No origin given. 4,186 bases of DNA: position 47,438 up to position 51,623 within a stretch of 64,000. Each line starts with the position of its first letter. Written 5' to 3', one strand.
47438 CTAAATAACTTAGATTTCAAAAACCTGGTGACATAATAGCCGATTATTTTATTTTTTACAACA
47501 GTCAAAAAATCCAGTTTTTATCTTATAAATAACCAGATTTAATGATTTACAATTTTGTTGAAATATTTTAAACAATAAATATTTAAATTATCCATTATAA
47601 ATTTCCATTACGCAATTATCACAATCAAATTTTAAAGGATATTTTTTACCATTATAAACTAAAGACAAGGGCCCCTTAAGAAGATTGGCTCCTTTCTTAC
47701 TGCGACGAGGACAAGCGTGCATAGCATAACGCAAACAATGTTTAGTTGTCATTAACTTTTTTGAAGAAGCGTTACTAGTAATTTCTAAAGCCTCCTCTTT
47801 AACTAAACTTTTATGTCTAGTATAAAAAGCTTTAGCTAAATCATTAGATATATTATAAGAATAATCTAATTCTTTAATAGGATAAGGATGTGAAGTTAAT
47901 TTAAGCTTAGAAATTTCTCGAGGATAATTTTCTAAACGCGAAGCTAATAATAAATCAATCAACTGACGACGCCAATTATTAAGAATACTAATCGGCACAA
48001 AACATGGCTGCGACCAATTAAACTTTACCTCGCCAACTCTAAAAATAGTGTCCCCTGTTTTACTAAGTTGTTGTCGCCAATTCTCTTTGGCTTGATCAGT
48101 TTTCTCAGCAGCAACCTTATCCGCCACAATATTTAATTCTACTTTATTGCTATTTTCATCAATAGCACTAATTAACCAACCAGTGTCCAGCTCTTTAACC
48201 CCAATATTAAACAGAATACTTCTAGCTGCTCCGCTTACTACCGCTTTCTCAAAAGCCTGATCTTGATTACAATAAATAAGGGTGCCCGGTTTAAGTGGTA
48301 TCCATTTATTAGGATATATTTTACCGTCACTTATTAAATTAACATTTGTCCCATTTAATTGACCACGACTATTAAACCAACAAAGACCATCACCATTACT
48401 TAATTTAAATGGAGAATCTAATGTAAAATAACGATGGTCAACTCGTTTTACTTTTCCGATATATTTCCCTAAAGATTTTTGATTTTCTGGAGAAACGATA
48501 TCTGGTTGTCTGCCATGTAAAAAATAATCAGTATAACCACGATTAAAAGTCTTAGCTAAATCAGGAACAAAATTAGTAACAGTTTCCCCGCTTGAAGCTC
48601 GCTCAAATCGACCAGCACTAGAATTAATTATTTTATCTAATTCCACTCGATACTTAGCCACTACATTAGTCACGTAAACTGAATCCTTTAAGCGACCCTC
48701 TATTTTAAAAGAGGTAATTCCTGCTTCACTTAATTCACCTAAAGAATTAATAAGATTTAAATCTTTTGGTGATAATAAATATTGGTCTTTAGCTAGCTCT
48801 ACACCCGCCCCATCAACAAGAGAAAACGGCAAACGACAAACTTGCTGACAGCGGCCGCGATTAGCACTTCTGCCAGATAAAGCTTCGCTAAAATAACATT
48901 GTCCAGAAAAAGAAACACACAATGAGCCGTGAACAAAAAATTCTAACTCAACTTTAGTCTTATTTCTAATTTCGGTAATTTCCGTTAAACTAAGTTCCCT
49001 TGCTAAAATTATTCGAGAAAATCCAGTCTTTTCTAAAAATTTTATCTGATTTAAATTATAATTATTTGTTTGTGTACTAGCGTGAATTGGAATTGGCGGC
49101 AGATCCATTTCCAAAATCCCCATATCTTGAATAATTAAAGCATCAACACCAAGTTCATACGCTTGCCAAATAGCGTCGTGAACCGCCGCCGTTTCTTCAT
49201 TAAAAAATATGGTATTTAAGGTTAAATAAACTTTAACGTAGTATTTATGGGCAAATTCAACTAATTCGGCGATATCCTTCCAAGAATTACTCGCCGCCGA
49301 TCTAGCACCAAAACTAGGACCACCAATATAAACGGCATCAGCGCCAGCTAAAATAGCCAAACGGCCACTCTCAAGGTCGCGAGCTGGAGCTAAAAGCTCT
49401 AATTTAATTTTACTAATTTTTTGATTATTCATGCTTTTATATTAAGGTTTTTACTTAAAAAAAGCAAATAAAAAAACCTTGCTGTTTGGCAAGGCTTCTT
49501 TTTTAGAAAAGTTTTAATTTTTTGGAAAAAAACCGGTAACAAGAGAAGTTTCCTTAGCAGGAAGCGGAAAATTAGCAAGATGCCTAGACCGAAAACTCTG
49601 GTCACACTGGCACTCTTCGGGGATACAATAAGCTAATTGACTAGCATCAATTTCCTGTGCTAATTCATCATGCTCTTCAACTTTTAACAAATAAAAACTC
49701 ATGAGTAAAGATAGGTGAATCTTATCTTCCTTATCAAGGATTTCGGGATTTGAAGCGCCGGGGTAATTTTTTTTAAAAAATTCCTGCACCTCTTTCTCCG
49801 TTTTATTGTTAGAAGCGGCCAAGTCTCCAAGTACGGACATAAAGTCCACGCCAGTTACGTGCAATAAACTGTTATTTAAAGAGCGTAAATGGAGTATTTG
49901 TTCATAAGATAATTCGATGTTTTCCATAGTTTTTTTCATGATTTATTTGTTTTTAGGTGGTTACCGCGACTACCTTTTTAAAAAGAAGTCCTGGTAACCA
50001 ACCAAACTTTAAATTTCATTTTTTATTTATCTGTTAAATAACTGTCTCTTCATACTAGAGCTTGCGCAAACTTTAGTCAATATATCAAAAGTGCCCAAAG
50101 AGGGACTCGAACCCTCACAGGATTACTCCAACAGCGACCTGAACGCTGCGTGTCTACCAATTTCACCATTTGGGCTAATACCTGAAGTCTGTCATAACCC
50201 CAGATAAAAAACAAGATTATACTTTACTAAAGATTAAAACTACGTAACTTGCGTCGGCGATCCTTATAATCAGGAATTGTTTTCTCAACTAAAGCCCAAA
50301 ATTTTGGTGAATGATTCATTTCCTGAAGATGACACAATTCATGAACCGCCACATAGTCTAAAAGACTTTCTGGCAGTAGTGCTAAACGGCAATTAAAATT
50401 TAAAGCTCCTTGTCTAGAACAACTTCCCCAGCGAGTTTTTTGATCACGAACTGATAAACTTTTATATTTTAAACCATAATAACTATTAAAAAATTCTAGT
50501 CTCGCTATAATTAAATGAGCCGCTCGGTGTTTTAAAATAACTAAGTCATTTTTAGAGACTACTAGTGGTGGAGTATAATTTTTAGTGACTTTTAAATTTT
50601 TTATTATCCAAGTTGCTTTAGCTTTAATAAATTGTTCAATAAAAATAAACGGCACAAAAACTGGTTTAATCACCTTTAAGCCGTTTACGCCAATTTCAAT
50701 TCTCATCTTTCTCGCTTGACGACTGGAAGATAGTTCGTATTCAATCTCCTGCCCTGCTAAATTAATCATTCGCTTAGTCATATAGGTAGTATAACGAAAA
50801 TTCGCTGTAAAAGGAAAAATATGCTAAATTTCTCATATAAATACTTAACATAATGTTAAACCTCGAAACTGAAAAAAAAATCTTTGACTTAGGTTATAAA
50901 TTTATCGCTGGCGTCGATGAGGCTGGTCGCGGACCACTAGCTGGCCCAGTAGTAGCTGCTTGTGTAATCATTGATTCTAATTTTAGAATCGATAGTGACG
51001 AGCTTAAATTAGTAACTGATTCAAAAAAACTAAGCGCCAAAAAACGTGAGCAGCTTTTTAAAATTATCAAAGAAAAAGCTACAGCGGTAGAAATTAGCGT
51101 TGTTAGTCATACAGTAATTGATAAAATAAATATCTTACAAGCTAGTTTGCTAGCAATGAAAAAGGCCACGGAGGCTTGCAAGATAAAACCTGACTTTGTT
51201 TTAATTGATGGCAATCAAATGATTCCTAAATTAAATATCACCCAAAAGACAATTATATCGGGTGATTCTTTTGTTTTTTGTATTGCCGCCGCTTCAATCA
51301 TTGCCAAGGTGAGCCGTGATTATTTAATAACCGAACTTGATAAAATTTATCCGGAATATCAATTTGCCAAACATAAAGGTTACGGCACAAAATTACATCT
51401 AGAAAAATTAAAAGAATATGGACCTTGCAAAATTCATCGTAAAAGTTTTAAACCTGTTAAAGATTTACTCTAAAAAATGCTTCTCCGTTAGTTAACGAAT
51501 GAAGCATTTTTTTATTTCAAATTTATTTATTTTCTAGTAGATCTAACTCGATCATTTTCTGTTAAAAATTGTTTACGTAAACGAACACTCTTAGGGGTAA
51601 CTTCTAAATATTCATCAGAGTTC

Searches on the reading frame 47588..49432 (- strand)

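Call 61: search_protein_families(library=pfam, proteins=[window:47588-49432:-], max_evalue=0.0001)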
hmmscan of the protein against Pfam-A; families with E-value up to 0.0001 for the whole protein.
window:47588-49432:- (614 aa): 2 families
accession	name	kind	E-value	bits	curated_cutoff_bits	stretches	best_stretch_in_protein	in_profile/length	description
PF01136.24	Peptidase_U32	-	5.2e-77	258.7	22.4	1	83-309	3-231/233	Peptidase family U32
PF12392.13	DUF3656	-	1.1e-16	61.9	22.1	1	386-499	1-108/109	Collagenase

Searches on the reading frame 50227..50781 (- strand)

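Call 86: search_protein_families(library=pfam, proteins=[window:50227-50781:-], max_evalue=0.0001)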
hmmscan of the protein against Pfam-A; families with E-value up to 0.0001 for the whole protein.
window:50227-50781:- (184 aa): 1 family
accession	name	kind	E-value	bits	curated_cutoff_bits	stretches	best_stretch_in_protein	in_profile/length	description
PF01863.23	YgjP-like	-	3.2e-44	151.9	26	1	82-181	107-206/207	YgjP-like, metallopeptidase domain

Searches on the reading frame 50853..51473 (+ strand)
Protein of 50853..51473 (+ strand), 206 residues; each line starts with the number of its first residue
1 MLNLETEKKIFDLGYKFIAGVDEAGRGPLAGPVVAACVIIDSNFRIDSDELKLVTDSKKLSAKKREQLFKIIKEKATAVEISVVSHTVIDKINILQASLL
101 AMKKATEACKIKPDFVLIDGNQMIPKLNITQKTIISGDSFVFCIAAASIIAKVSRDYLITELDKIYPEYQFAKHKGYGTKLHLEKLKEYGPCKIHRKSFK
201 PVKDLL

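Call 86: search_protein_families(library=pfam, proteins=[window:50853-51473:+], max_evalue=0.0001)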
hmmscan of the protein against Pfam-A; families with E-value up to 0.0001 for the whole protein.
window:50853-51473:+ (206 aa): 1 family
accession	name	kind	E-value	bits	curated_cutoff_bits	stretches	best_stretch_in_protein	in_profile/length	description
PF01351.25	RNase_HII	-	1.3e-45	156.2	25.8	1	19-201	1-198/199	Ribonuclease HII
